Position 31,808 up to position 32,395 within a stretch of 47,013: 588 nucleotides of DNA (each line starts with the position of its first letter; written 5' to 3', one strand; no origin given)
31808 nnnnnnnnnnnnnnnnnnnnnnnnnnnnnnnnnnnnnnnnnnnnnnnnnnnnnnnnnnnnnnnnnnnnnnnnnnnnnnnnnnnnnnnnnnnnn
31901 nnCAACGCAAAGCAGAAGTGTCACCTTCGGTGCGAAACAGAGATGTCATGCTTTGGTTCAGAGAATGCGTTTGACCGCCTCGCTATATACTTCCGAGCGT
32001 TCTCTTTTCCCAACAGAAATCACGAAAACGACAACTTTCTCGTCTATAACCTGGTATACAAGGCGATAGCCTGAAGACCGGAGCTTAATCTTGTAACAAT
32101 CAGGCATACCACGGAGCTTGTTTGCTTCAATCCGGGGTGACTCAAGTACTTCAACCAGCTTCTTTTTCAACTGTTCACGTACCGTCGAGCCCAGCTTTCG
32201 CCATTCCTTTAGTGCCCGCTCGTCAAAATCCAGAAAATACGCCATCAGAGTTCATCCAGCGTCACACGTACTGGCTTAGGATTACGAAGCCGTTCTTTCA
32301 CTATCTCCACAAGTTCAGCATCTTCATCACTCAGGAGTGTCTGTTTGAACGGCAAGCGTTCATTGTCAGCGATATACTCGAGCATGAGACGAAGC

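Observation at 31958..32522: relBE type II toxin-antitoxin operon with TTGTAAT operator, stacked next to hokD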

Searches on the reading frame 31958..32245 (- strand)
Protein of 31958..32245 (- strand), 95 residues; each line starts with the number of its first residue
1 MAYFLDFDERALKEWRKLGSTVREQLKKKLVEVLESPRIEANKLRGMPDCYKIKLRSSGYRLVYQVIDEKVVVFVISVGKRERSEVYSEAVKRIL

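Call 4: search_solved_structures(query=window:31958-32245:-, show_alignments=2)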
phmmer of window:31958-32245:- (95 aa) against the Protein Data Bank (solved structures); distinct sequences matched with E-value up to 0.001: 5.
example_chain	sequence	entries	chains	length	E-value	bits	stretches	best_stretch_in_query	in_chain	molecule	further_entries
4v7k_Ay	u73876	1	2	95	1.1e-57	194.6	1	1-95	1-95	Toxin relE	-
4fxe_D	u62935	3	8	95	6.3e-57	192.2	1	1-95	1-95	mRNA interferase RelE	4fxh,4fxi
4v7j_Ay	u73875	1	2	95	3.7e-56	189.7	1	1-95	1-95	Toxin relE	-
2kc8_A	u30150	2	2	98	4.2e-56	189.5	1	1-95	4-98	Toxin relE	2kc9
2khe_A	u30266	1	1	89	1.9e-06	31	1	1-81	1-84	Toxin-like protein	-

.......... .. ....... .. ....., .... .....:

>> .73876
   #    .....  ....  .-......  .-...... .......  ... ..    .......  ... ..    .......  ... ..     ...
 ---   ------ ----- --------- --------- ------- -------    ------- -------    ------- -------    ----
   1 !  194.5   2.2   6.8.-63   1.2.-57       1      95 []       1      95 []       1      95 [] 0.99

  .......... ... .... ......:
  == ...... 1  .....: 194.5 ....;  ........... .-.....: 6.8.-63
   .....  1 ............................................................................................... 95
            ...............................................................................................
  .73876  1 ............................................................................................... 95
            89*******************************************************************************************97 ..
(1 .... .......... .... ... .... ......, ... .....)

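Call 52: search_protein_families(library=pfam, proteins=[window:31958-32245:-], max_evalue=0.01)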
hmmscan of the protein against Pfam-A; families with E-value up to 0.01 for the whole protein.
window:31958-32245:- (95 aa): 2 families
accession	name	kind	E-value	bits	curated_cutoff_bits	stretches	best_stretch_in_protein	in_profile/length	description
PF05016.21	ParE_toxin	-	2.2e-13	51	23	1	6-83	2-87/89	ParE toxin of type II toxin-antitoxin system, parDE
PF15781.12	ParE-like_toxin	-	1.5e-05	25.3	28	1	11-82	7-80/87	ParE-like toxin of type II bacterial toxin-antitoxin system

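Call 58: search_protein_families(library=ncbifam, proteins=[window:31958-32245:-], max_evalue=0.001)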
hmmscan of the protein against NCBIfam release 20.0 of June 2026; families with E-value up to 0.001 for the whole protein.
window:31958-32245:- (95 aa): 1 family
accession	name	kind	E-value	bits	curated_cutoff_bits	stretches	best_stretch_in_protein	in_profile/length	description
TIGR02385.1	RelE_StbE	subfamily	1.1e-14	54.7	27.9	1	5-86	2-87/88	type II toxin-antitoxin system mRNA interferase toxin, RelE/StbE family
